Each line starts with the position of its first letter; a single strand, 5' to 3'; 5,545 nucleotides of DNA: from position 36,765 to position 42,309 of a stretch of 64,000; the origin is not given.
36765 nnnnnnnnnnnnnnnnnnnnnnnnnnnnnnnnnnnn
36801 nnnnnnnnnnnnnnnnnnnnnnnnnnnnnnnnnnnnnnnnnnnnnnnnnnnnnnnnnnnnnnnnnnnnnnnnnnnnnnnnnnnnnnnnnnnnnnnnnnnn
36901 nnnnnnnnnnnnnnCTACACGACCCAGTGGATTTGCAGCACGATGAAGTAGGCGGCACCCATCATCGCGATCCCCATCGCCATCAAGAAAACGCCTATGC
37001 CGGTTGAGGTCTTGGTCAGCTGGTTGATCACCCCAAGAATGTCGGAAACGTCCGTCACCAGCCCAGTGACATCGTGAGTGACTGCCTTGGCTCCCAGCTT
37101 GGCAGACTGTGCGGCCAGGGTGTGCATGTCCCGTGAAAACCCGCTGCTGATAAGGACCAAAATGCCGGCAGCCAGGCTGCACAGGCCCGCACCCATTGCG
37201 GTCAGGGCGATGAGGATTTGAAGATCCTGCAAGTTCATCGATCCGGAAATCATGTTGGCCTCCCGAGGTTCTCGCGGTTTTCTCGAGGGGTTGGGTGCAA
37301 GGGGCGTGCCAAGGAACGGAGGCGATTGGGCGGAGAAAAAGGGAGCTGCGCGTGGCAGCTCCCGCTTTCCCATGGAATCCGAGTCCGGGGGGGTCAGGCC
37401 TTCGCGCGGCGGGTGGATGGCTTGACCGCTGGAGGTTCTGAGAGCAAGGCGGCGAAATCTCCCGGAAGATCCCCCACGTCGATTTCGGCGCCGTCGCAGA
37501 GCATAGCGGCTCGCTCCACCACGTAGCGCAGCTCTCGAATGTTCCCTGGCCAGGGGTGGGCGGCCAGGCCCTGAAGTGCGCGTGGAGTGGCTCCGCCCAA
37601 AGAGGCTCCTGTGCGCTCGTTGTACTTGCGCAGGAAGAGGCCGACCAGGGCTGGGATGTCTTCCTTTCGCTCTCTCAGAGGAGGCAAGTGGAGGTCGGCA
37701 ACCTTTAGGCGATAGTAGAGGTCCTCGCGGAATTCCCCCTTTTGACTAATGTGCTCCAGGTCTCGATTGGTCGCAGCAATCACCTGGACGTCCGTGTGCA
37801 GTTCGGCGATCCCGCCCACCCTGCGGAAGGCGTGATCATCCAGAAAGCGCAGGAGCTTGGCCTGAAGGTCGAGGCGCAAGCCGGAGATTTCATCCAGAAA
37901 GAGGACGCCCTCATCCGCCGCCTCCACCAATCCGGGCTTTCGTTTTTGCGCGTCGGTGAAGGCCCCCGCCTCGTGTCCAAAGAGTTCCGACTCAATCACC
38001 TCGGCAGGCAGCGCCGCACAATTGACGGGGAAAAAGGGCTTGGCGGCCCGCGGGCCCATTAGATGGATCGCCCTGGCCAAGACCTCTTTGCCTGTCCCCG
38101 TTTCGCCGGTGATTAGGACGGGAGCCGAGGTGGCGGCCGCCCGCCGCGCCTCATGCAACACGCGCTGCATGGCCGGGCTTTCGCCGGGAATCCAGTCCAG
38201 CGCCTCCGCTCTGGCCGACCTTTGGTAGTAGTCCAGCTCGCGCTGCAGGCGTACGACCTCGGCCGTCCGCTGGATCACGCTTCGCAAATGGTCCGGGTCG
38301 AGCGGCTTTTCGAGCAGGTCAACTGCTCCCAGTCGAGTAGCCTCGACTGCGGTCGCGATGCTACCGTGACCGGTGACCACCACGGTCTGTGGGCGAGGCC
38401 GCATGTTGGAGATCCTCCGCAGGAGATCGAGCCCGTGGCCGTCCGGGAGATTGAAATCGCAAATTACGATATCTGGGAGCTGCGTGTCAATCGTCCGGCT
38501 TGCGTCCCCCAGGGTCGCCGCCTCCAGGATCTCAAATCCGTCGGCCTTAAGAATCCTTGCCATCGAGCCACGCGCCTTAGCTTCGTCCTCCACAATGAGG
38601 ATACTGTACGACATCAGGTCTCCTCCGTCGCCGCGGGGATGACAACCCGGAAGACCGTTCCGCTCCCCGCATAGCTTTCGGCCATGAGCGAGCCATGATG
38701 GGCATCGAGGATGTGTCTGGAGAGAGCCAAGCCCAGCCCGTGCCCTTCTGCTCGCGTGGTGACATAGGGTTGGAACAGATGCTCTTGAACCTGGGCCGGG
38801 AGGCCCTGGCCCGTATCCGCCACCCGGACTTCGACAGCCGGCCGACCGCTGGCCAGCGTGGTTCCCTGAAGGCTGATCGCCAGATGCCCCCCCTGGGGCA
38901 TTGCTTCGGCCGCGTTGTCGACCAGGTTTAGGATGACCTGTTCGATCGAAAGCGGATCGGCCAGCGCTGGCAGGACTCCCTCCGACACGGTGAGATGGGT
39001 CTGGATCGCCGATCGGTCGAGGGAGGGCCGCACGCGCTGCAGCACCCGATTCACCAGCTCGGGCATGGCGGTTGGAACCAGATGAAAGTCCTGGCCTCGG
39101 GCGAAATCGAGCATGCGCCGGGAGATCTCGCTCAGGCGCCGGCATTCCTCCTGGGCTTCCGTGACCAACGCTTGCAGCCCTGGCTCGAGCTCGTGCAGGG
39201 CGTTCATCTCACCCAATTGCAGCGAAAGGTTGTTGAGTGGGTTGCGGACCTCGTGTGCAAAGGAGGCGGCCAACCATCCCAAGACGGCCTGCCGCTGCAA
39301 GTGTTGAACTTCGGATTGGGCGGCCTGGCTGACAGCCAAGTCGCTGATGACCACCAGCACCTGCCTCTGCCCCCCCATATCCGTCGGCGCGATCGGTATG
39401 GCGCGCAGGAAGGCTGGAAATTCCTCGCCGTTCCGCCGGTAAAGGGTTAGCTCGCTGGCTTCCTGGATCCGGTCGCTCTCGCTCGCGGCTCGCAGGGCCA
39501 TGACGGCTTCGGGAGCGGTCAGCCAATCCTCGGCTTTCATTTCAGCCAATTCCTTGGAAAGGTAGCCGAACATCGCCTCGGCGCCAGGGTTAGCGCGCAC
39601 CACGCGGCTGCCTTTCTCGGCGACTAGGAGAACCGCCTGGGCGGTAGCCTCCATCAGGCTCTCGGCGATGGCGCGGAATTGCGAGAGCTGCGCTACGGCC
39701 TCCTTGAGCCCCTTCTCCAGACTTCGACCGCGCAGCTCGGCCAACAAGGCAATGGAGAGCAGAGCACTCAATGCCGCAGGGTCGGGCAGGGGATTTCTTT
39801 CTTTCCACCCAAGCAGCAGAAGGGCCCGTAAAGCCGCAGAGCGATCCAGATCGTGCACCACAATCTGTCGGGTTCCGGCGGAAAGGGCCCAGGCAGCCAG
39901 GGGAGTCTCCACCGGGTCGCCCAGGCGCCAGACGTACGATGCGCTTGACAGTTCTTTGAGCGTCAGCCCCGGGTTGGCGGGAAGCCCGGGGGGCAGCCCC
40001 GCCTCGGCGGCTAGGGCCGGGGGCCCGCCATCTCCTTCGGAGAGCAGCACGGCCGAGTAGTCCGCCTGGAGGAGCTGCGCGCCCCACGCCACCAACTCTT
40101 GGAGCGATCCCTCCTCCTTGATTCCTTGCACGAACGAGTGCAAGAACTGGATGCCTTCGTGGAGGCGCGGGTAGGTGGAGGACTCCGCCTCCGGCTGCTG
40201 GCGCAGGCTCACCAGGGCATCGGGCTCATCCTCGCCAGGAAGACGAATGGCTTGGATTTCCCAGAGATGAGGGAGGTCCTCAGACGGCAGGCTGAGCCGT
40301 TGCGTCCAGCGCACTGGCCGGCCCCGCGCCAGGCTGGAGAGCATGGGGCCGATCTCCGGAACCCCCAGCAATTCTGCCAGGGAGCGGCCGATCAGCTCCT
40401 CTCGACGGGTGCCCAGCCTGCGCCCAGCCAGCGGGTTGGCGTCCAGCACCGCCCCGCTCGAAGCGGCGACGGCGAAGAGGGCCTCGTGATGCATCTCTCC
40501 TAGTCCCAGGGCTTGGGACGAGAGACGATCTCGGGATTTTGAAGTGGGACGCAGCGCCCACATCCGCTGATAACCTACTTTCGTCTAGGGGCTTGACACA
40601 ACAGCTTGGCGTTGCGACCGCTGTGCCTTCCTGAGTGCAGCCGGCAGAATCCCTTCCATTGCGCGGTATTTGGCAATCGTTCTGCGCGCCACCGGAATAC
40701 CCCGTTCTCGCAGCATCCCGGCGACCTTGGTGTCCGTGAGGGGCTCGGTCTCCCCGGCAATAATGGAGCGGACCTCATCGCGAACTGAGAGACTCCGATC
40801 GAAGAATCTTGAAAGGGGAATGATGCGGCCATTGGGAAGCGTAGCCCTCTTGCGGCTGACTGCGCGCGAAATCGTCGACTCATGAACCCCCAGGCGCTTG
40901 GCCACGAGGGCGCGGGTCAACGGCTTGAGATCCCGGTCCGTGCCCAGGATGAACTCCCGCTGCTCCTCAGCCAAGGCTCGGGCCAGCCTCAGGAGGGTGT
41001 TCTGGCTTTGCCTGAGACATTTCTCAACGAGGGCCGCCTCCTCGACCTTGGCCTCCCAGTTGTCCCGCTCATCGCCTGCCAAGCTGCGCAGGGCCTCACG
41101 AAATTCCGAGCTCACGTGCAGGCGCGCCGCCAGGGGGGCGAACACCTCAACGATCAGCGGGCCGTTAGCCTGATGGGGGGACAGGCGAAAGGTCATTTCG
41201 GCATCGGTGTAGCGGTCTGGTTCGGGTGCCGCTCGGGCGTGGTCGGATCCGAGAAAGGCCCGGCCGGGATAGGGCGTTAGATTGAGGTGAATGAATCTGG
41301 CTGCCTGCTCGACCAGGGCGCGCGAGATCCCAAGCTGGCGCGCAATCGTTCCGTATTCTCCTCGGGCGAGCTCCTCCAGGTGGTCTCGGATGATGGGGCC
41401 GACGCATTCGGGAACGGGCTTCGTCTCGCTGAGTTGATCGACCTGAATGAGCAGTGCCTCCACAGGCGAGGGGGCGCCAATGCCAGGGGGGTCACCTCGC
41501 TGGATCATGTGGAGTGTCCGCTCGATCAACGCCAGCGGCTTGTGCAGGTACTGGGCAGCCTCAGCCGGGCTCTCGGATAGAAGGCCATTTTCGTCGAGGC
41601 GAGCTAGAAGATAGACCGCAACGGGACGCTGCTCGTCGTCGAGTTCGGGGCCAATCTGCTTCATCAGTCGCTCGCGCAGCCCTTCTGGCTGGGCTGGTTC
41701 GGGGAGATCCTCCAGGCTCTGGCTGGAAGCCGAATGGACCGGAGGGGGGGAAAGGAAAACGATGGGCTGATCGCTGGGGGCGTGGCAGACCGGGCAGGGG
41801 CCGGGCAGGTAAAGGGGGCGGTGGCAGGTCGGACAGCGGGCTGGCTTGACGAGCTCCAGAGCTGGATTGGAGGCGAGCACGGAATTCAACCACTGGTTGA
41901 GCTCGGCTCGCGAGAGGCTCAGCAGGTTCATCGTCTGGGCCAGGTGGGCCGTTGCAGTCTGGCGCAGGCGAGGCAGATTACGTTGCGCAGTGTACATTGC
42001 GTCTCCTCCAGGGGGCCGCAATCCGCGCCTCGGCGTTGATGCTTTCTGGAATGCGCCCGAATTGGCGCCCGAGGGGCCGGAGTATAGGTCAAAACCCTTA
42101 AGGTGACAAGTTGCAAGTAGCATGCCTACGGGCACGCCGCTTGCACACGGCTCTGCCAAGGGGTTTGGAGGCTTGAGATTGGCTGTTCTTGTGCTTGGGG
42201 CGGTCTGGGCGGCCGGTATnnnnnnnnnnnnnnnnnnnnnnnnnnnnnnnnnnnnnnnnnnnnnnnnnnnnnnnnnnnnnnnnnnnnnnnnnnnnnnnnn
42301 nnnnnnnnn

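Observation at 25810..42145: Self-contained sigma-54 cassette (rpoN + kinase + activator) sitting directly upstream of its own apparent targets, which include ftsZ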

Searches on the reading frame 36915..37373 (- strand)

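Call 5: search_protein_families(library=pfam, proteins=[window:36915-37373:-], max_evalue=0.001)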
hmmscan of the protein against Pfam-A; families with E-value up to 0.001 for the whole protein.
window:36915-37373:- (152 aa): 0 families

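Call 6: search_protein_families(library=ncbifam, proteins=[window:36915-37373:-], max_evalue=0.01)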
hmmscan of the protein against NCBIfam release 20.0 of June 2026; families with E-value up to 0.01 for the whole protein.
window:36915-37373:- (152 aa): 1 family
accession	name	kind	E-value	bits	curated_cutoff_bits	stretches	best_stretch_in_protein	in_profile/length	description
NF040744.1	ornith_Or-4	equivalog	0.0072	15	600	1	65-107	71-113/448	GlmL-related ornithine degradation protein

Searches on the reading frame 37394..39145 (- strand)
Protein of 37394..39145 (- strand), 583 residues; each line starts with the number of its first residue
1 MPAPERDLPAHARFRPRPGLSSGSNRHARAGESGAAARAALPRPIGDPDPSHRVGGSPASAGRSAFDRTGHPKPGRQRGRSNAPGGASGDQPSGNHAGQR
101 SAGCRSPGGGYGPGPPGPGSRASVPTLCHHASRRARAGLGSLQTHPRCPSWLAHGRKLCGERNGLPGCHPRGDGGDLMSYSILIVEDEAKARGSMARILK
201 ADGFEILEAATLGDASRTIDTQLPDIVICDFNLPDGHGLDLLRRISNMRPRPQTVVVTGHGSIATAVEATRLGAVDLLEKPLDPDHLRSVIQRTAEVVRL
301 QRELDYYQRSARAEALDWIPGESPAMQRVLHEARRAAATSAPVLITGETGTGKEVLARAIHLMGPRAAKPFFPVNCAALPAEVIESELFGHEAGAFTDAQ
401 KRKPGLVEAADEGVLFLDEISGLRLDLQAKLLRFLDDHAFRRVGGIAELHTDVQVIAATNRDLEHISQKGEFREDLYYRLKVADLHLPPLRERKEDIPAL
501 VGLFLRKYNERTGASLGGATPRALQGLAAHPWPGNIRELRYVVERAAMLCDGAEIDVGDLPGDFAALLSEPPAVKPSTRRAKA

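Call 5: search_protein_families(library=pfam, proteins=[window:37394-39145:-], max_evalue=0.001)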
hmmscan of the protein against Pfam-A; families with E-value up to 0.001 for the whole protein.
window:37394-39145:- (583 aa): 8 families
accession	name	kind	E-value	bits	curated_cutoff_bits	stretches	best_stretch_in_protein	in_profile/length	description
PF00158.32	Sigma54_activat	-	7.5e-66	221.4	20.2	1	321-485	3-167/168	Sigma-54 interaction domain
PF00072.30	Response_reg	-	2.6e-25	89.2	30.2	1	182-291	1-110/111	Response regulator receiver domain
PF25601.1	AAA_lid_14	-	2.8e-23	82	27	1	491-566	1-76/87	AAA+ ATPase lid domain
PF14532.12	Sigma54_activ_2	-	2.8e-19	70.1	25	1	321-490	2-138/138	Sigma-54 interaction domain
PF07728.20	AAA_5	-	9.8e-07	29.3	22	1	342-462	1-124/139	AAA domain (dynein-related subfamily)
PF01078.27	Mg_chelatase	-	2e-06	27.8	20.3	0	400-460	95-157/207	Magnesium chelatase, subunit ChlI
PF00004.35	AAA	-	7.4e-06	26.9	21.2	1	343-467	1-115/131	ATPase family associated with various cellular activities (AAA)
PF07724.20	AAA_2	-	5e-05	23.8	27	1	343-472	6-136/166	AAA domain (Cdc48 subfamily)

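Call 6: search_protein_families(library=ncbifam, proteins=[window:37394-39145:-], max_evalue=0.01)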
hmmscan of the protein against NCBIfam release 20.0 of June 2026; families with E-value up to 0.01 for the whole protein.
window:37394-39145:- (583 aa): 112 families (the best 25 are shown)
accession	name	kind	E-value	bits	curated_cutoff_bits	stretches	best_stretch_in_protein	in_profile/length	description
TIGR01818.1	ntrC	equivalog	1.6e-108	363.4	558.6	1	182-566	1-383/463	nitrogen regulation protein NR(I)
NF008469.0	PRK11361.1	equivalog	8.4e-107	357.7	714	1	180-575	5-401/461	acetoacetate metabolism transcriptional regulator AtoC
TIGR02915.1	PEP_resp_reg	equivalog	1.6e-102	343.6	502.6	1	182-560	1-382/445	PEP-CTERM-box response regulator transcription factor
NF051870.1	NAssimRespRegNtrX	equivalog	6.3e-98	328.6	600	1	181-557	3-378/452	nitrogen assimilation response regulator NtrX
NF038308.1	RNA_repair_RtcR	equivalog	2.3e-94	317.2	650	1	262-563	122-435/530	RNA repair transcriptional activator RtcR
TIGR01817.1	nifA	equivalog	2.4e-93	313.7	528.85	1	293-560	173-438/534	nif-specific transcriptional activator NifA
NF041946.1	LuxO_transreg_Vib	equivalog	3.3e-93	313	800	1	186-565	3-381/463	quorum-sensing sigma-54 dependent transcriptional regulator LuxO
NF008176.1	PRK10923.1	equivalog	2e-91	306.9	620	1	182-565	6-386/469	nitrogen regulation protein NR(I)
NF007689.0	PRK10365.1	equivalog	5.2e-90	302.3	760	1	181-565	7-387/441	sigma-54-dependent response regulator transcription factor ZraR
NF011695.0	PRK15115.1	equivalog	9.2e-86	288.3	763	1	181-550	8-368/445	two-component system response regulator GlrR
NF041552.1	TF_PrdR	equivalog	1.4e-84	284.5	795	1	309-563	259-513/577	sigma-54 dependent transcriptional regulator PrdR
NF049963.1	RespRegFlgRCampy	domain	8.4e-84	281.9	750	1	182-560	3-377/429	fla regulon two-component system response regulator FlgR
NF003451.0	PRK05022.1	equivalog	3.5e-82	276.8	476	1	314-551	187-424/512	nitric oxide reductase transcriptional regulator NorR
NF050807.1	TransRegFlbDCaul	equivalog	1.5e-79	267.9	750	1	200-559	21-360/454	sigma-54-dependent transcriptional regulator FlbD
NF008085.0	PRK10820.1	equivalog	2.5e-77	260.7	576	1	298-560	186-447/520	transcriptional regulator TyrR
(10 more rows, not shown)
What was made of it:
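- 37394..38614 (-): REC-AAA+ sigma-54 activator without a DNA-binding domain, 406 aa (probable phospho-acceptor D53; GAFTDA loop). It aligns to NtrC model positions 1-383 of 463 only (call 6).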

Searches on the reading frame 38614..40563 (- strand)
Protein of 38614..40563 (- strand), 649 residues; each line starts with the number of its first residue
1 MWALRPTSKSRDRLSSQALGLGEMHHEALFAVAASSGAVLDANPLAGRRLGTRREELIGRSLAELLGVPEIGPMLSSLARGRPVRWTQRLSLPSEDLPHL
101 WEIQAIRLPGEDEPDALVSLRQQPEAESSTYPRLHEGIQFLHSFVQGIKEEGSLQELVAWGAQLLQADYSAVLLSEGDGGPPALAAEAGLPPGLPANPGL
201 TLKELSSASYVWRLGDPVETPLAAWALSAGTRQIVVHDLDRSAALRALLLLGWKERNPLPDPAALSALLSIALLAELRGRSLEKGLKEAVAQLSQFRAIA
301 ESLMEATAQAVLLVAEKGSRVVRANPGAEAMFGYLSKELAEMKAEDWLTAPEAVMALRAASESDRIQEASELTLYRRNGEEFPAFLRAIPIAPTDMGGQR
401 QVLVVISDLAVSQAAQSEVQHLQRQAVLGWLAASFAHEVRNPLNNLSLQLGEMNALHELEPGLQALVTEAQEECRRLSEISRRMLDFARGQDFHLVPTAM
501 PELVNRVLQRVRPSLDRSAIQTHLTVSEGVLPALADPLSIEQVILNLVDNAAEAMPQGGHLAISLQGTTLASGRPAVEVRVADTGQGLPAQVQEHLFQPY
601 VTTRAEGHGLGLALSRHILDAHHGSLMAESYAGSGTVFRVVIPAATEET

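Call 5: search_protein_families(library=pfam, proteins=[window:38614-40563:-], max_evalue=0.001)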
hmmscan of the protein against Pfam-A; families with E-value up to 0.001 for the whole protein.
window:38614-40563:- (649 aa): 6 families
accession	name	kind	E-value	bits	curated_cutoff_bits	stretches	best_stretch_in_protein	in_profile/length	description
PF02518.31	HATPase_c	-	7.6e-23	81.5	26.4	1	536-645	2-110/111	Histidine kinase-, DNA gyrase B-, and HSP90-like ATPase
PF13426.13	PAS_9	-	1.7e-16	60.8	27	1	310-407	3-99/103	PAS domain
PF08448.16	PAS_4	-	3.4e-10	40.6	23.1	1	309-408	5-104/110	PAS fold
PF00989.32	PAS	-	2.5e-09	37.6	22.6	0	301-408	4-112/113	PAS fold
PF00512.31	HisKA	-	2.3e-08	34.4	26.9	1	431-491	5-64/66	His Kinase A (phospho-acceptor) domain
PF13188.13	PAS_8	-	2.7e-07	30.7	21.8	1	301-341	4-40/65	PAS domain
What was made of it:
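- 38614..40563 (-): Soluble sensor histidine kinase (N-terminal sensor region, PAS, HisKA, HATPase_c), 649 aa. Domains from call 5.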

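Call 6: search_protein_families(library=ncbifam, proteins=[window:38614-40563:-], max_evalue=0.01)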
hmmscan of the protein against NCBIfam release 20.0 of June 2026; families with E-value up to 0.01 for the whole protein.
window:38614-40563:- (649 aa): 81 families (the best 25 are shown)
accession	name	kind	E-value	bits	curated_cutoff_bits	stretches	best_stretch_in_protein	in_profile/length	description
NF008468.0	PRK11360.1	equivalog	6.1e-59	199.9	646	1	291-648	261-612/616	two-component system sensor histidine kinase AtoS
NF007688.0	PRK10364.1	equivalog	1.1e-40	139.8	479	1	413-647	225-454/460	two-component system sensor histidine kinase ZraS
NF052574.1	HisKinEspCMyxo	equivalog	4.3e-37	127.7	1200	1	282-647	272-640/785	serine histidine kinase EspC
NF010411.0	PRK13837.1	equivalog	3.2e-33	114.7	647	1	415-647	437-678/828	two-component system VirA-like sensor kinase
NF041777.1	sens_FixL_Rhizob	equivalog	5.9e-33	114.2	850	1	293-648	122-485/485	sensor protein FixL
NF052573.1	HisKinEspAMyxo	equivalog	1.3e-31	109.5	1400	1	303-648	259-615/755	serine histidine kinase EspA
NF053867.1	SprKinKinDBac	equivalog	2.6e-28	98.7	775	1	415-646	276-499/500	sporulation kinase KinD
TIGR02966.1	phoR_proteo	equivalog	2.4e-27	95.9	334.2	1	302-641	10-332/333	phosphate regulon sensor histidine kinase PhoR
NF046044.1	PnpS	equivalog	1.2e-26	93.7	400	1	281-643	38-390/390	two-component system histidine kinase PnpS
NF008293.1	PRK11073.1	equivalog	3.9e-26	92.1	240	1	299-643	8-346/349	nitrogen regulation protein NR(II)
NF006800.0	PRK09303.1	equivalog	4.9e-26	91.6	342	1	431-645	154-378/383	histidine kinase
NF046020.1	HisKinCckABruc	equivalog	1.5e-25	89.3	1000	1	320-647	367-710/868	cell cycle histidine kinase CckA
NF010076.0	PRK13557.1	subfamily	7.1e-24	84.1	631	1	324-647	58-397/540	histidine kinase famiy protein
NF047794.1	HisKinPtgB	equivalog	3.4e-23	81.8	1000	1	414-628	428-639/656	two-component system sensor histidine kinase PgtB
NF047466.1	hybrid_RR_LvrB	exception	1.1e-22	80.8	500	1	421-644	145-376/377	hybrid histidine kinase/response regulator LvrB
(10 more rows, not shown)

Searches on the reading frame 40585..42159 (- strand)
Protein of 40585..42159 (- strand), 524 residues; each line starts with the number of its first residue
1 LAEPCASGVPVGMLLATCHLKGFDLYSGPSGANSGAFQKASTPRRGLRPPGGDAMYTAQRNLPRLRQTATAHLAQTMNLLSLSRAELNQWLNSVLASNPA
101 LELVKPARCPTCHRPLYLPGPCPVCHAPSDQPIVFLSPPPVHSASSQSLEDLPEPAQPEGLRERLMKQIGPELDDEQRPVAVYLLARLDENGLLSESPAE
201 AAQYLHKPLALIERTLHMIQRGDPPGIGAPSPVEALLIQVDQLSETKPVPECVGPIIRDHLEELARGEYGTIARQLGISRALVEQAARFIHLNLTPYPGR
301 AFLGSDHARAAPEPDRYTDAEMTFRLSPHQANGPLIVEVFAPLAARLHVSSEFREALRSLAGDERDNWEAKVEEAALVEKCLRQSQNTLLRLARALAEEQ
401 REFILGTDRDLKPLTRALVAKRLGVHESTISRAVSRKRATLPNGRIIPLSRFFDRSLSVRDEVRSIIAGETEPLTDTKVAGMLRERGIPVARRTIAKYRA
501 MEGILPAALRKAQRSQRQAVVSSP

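Call 5: search_protein_families(library=pfam, proteins=[window:40585-42159:-], max_evalue=0.001)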
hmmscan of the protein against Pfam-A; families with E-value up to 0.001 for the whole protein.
window:40585-42159:- (524 aa): 5 families
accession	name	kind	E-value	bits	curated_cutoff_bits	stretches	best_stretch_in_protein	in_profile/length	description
PF04963.19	Sigma54_CBD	-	3.9e-30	105.4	22.9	1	156-308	7-152/185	Sigma-54 factor, core binding domain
PF04552.19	Sigma54_DBD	-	4e-28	98.6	22.8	1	369-511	5-159/160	Sigma-54, DNA binding domain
PF00309.25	Sigma54_AID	-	9.3e-07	29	23.8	1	66-103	9-46/46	Sigma-54 factor, Activator interacting domain (AID)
PF13384.12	HTH_23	-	0.00017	21.7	24.6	0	419-436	23-40/50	Homeodomain-like domain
PF01381.28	HTH_3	-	0.00085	19.8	23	0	414-457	10-52/55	Helix-turn-helix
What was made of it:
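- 40585..41997 (-): rpoN (sigma-54), 470 aa, with a CxxC-N11-CxxC insertion after region I. Pfam Sigma54_AID, CBD and DBD all score above their cut-offs (call 5).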

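Call 6: search_protein_families(library=ncbifam, proteins=[window:40585-42159:-], max_evalue=0.01)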
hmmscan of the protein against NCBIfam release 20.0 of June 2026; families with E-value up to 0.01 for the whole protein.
window:40585-42159:- (524 aa): 10 families
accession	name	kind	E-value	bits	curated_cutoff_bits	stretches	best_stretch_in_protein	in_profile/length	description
TIGR02395.1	rpoN_sigma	equivalog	6e-68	229.9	277.35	1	66-511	4-434/434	RNA polymerase factor sigma-54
NF004595.0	PRK05932.1-2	equivalog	9.5e-55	186.3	513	1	156-511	120-481/484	RNA polymerase factor sigma-54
NF009118.0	PRK12469.1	subfamily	3.9e-53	181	396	1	156-512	121-480/483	RNA polymerase factor sigma-54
NF004598.0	PRK05932.1-5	equivalog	3.6e-47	161.3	621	1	157-512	144-503/504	RNA polymerase factor sigma-54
NF004596.0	PRK05932.1-3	subfamily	4.1e-43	148.1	499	1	155-515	149-509/515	RNA polymerase factor sigma-54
NF004597.0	PRK05932.1-4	equivalog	1.2e-34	119.7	817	1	161-511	120-474/477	RNA polymerase factor sigma-54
NF004602.0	PRK05932.2-4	equivalog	8.8e-23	80.8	506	2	366-510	256-408/416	RNA polymerase factor sigma-54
TIGR02937.1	sigma70-ECF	superfamily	0.00027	20.6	42.9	0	386-441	108-161/165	sigma-70 family RNA polymerase sigma factor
NF033516.0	transpos_IS3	equivalog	0.00059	19.2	160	1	363-515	59-191/369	IS3 family transposase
TIGR01764.1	excise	domain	0.004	17.5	28.8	0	419-438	7-26/49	excisionase family DNA-binding protein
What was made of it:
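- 40585..41997 (-): TIGR02395 scores 229.9, below its cut-off of 277 (call 6).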

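Call 39: find_related_loci(query=window:40585-41997:-, collection=metagenome_contigs, flank=6000)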
Query window:40585-41997:- (470 aa) in metagenome_contigs; peptide patterns used: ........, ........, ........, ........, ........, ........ (x = any residue, [..] = any of these).
90 stretches matched a pattern; 18 encode a relative of the query (tblastn E <= 1e-3); 18 distinct loci.
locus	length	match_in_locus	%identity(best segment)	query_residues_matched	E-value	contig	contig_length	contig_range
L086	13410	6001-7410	97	1-470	0e+0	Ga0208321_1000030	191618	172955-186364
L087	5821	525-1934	97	1-470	0e+0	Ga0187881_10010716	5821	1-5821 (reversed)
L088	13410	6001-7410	97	1-470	0e+0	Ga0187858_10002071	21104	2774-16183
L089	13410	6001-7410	97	1-470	0e+0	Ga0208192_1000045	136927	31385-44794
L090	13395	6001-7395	91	1-465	0e+0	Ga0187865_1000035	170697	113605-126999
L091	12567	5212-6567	48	11-456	1e-122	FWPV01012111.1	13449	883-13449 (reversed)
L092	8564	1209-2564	47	11-456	9e-120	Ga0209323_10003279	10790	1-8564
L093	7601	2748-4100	47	11-456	2e-118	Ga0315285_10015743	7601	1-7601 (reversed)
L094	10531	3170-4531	42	14-459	9e-113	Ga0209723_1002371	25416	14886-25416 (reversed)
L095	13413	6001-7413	39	1-462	6e-110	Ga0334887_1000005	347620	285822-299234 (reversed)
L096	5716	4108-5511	40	1-459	6e-107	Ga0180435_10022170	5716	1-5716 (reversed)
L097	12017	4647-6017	41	15-460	5e-105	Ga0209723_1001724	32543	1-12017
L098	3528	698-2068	40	15-460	6e-104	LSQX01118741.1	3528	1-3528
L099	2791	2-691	53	236-467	2e-67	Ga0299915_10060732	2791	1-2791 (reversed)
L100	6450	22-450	61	314-456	5e-49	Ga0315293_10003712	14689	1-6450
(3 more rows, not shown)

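Call 73: find_homologous_proteins(query=window:40585-41997:-, max_evalue=1e-20)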
Query window:40585-41997:- (470 aa): 2930 proteins with E <= 1e-20 among 8000 candidates; the best 120 are listed.
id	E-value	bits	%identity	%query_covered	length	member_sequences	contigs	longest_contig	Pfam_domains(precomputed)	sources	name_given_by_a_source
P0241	6.2e-274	927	91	99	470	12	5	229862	PF04963.20,PF13384.13,PF00309.26,PF04552.20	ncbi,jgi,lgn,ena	ncbi:MAG: hypothetical protein ABSG98_03350 [Anaerolineales bacterium]|jgi:RNA polymerase sigma-54 f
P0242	7.7e-207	706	70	100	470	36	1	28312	PF04963.20,PF04552.20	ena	-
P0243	7.8e-192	656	86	76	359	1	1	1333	PF04963.20,PF04552.20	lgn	-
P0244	9.8e-191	653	64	99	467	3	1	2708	PF04963.20,PF13384.13,PF00309.26,PF01381.29,PF04552.20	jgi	jgi:RNA polymerase sigma-54 factor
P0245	1.6e-189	649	63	99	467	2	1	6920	PF04963.20,PF13384.13,PF00309.26,PF01381.29,PF04552.20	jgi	jgi:RNA polymerase sigma-54 factor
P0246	9.6e-189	646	63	98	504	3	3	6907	PF04963.20,PF00309.26,PF15943.12,PF04552.20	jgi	jgi:RNA polymerase sigma-54 factor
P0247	1.3e-187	642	64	97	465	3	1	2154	PF04963.20,PF00309.26,PF04552.20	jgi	jgi:RNA polymerase sigma-54 factor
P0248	1.6e-187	642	63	98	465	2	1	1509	PF04963.20,PF00309.26,PF04552.20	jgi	jgi:RNA polymerase sigma-54 factor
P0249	2.0e-187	642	63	99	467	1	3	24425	PF04963.20,PF00309.26,PF04552.20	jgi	jgi:RNA polymerase sigma-54 factor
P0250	3.1e-186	638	63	99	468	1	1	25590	PF04963.20,PF00309.26,PF04552.20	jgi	jgi:RNA polymerase sigma-54 factor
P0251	6.0e-186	637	63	99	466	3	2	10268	PF04963.20,PF00309.26,PF04552.20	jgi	jgi:RNA polymerase sigma-54 factor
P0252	6.9e-186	637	62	99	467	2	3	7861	PF04963.20,PF00309.26,PF04552.20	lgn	-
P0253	1.8e-185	635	62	98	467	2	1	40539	PF04963.20,PF00309.26,PF04552.20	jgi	jgi:RNA polymerase sigma-54 factor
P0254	1.2e-184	633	62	98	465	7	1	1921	PF04963.20,PF00309.26,PF04552.20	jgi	-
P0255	1.6e-184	632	61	98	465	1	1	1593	PF04963.20,PF00309.26,PF04552.20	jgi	jgi:RNA polymerase sigma-54 factor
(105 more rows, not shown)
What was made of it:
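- On Sigma-54 (RpoN): NCBI often names orthologues 'hypothetical protein' (call 73).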
